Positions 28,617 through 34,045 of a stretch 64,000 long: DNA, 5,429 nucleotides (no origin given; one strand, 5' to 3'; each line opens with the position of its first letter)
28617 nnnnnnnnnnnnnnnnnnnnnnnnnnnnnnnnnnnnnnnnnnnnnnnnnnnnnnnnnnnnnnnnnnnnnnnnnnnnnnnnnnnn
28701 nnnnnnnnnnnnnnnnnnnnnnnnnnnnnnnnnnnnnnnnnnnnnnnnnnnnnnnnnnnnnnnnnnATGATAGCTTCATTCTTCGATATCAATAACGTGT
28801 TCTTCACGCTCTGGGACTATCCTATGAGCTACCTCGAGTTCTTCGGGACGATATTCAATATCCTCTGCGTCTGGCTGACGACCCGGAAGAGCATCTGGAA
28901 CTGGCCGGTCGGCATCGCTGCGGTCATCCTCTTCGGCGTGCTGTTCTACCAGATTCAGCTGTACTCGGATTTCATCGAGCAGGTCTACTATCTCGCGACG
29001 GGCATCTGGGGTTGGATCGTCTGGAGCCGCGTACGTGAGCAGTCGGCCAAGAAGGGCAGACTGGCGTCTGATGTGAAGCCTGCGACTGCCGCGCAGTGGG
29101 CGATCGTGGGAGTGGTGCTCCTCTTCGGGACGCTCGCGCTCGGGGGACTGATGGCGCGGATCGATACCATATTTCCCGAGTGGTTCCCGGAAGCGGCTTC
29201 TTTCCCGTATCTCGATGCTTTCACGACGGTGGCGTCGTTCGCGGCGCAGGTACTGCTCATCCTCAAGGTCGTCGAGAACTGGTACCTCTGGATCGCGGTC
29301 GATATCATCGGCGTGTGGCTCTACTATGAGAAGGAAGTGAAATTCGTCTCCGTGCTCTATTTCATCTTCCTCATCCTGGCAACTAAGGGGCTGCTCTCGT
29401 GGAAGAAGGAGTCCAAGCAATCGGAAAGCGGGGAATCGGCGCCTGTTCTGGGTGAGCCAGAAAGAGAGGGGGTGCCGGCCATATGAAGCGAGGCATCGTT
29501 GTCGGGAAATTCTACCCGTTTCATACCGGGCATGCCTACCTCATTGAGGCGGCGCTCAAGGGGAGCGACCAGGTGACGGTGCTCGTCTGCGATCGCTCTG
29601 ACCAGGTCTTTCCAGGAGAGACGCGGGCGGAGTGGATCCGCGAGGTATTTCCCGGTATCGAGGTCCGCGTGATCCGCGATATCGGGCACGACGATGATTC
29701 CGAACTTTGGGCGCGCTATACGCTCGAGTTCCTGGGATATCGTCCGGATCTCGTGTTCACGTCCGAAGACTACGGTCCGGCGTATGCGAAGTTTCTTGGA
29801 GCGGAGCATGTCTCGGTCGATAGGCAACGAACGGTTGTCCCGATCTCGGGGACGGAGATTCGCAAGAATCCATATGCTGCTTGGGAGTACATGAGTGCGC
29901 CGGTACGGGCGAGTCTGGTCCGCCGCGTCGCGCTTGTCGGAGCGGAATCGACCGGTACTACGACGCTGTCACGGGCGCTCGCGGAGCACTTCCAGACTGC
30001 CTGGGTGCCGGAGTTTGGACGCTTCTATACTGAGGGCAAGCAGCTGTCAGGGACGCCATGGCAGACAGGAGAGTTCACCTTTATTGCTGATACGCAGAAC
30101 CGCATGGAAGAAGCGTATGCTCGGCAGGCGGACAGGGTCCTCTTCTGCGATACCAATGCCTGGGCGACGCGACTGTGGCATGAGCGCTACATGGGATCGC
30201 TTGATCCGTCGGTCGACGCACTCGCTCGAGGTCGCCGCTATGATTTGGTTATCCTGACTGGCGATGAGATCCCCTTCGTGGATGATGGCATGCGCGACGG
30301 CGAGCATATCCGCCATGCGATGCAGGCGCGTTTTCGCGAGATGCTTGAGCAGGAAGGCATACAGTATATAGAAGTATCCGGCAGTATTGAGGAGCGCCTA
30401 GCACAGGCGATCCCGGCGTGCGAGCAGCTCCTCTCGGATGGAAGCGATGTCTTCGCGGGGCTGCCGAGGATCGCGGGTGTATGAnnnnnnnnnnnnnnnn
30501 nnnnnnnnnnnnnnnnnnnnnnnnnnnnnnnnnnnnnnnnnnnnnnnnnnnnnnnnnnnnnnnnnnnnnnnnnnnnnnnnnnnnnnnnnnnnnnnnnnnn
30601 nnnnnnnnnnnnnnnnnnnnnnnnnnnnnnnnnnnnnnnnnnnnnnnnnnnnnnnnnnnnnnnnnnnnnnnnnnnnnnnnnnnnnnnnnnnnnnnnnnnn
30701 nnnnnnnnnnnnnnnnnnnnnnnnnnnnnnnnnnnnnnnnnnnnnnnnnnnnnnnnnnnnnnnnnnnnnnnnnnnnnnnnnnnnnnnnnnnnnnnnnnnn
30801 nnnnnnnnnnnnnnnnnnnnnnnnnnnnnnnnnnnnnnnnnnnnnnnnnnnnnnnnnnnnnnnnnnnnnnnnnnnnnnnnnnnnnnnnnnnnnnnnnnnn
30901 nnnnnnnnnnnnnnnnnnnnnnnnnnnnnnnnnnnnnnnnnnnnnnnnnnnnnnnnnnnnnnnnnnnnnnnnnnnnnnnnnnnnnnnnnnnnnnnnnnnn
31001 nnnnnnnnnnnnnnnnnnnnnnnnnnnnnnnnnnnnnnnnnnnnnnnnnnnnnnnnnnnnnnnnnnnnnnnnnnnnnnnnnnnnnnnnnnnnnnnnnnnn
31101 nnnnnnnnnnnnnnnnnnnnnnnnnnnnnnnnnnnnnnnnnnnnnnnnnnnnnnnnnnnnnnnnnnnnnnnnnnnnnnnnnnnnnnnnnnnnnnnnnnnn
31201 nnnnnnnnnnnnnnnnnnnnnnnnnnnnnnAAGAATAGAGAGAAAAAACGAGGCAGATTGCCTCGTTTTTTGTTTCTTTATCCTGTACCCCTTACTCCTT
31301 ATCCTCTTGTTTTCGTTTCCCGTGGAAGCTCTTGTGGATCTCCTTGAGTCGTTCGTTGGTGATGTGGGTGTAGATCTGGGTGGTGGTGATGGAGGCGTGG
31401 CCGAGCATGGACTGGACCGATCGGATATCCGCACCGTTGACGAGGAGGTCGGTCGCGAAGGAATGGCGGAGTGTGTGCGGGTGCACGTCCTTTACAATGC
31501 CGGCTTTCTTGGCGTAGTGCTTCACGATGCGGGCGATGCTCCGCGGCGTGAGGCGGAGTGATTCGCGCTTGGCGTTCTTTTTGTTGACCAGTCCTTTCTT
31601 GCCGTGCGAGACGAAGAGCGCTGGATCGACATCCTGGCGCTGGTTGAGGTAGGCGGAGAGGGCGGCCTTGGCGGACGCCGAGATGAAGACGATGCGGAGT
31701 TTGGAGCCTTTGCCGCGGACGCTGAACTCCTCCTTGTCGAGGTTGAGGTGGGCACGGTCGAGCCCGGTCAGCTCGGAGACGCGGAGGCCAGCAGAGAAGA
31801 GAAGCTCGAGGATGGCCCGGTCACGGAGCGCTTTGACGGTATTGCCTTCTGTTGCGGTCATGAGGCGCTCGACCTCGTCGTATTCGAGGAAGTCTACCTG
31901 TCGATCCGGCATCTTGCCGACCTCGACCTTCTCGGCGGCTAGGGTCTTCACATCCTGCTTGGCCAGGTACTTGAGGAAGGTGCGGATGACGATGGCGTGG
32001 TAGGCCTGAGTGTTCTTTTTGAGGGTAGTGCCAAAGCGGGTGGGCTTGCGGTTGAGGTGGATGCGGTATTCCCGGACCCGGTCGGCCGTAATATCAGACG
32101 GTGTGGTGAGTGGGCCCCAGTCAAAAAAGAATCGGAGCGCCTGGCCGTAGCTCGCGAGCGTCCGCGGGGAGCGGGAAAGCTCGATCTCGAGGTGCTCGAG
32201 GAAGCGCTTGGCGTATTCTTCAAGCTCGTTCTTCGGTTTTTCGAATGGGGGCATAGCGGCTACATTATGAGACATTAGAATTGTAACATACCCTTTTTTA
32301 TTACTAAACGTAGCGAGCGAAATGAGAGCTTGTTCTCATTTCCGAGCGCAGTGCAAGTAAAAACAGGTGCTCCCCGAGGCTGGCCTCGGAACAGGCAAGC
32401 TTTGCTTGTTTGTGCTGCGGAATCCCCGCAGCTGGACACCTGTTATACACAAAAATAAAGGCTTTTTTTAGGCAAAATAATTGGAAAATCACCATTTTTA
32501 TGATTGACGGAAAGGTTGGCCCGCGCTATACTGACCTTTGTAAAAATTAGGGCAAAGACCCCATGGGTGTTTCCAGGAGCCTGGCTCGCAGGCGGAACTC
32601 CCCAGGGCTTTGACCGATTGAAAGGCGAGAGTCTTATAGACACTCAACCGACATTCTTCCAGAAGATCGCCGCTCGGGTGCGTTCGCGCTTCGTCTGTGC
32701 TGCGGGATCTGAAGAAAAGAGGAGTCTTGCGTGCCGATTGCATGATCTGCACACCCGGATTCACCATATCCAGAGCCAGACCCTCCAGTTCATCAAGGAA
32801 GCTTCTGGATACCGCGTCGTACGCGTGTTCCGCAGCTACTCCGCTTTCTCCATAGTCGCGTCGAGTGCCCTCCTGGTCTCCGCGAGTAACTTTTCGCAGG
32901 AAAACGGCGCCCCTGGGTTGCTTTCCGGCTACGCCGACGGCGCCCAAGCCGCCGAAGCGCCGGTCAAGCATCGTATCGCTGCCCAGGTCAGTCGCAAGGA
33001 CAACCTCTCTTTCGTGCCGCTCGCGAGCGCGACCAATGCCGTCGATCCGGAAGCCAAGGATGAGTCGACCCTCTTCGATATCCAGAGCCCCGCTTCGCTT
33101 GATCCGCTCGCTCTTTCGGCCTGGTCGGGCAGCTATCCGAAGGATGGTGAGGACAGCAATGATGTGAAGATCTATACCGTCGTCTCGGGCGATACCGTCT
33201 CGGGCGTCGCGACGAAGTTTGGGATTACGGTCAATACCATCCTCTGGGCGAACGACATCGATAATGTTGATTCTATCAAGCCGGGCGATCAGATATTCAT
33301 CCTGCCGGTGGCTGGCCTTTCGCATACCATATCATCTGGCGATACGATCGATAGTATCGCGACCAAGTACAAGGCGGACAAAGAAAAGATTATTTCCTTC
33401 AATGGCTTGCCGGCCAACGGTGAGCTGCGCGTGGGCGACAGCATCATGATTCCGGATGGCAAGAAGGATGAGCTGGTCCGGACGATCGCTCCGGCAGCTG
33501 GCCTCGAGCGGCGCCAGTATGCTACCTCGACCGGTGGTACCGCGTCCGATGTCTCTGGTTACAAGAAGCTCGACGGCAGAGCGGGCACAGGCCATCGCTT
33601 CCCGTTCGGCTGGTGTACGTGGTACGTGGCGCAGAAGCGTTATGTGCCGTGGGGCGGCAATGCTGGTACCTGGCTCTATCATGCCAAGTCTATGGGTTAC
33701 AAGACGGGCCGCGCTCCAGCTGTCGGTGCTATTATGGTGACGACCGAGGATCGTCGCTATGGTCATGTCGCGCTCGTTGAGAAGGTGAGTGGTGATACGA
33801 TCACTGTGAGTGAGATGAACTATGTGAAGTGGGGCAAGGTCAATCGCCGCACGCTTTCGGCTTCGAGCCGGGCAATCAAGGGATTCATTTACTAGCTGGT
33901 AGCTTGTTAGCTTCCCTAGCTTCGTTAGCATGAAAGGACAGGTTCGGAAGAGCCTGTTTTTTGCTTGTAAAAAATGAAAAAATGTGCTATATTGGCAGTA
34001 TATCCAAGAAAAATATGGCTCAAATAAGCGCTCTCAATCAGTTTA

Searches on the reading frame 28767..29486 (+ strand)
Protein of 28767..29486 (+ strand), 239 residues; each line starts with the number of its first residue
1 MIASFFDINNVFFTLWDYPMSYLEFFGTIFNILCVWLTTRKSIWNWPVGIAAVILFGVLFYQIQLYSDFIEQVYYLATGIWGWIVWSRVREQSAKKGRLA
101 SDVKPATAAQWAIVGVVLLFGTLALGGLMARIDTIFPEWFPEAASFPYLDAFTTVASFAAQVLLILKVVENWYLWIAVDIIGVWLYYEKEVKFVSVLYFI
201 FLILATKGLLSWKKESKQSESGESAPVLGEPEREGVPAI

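Call 44: search_protein_families(library=pfam, proteins=[window:28767-29486:+], max_evalue=0.001)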
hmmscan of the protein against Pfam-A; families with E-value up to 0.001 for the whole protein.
window:28767-29486:+ (239 aa): 1 family
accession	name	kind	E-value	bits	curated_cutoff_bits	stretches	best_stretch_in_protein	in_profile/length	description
PF04973.17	NMN_transporter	-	7.4e-53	179.5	27.3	1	21-214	1-175/175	Nicotinamide mononucleotide transporter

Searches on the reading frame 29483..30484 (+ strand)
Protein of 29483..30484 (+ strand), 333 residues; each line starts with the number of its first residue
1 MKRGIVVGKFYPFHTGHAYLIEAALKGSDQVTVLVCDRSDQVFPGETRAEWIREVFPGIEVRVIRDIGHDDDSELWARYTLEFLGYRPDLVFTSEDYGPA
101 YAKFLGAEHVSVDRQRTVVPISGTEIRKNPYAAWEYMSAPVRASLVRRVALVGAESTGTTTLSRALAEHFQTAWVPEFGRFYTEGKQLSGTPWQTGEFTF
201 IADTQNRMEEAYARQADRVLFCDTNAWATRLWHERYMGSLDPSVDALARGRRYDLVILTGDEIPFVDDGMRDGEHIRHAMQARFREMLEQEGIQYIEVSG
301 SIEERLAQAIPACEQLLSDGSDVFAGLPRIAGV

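Call 45: search_protein_families(library=pfam, proteins=[window:29483-30484:+], max_evalue=0.001)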
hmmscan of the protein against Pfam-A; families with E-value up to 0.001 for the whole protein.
window:29483-30484:+ (333 aa): 3 families
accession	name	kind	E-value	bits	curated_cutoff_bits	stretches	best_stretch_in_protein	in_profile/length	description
PF13521.12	AAA_28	-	3.7e-36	125.2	27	1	148-305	1-164/164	AAA domain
PF08218.17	Citrate_ly_lig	-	1.5e-05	25.2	20.9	1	7-54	5-52/182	Citrate lyase ligase C-terminal domain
PF01467.32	CTP_transf_like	-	6.4e-05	23.6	21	1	5-128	1-132/133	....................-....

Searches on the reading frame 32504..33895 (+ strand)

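Call 45: search_protein_families(library=pfam, proteins=[window:32504-33895:+], max_evalue=0.001)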
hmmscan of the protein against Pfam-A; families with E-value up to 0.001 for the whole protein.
window:32504-33895:+ (463 aa): 3 families
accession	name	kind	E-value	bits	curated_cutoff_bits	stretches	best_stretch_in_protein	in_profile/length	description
PF01476.26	LysM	-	1.3e-21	76.7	20.9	2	224-266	1-42/43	LysM domain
PF05257.22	CHAP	-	7.6e-18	65.2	26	1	368-439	6-81/81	CHAP domain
PF23473.1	LysM3_LYK4_5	-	1.8e-10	41.2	29.3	1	224-259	5-39/48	LYK4/5 LysM3 domain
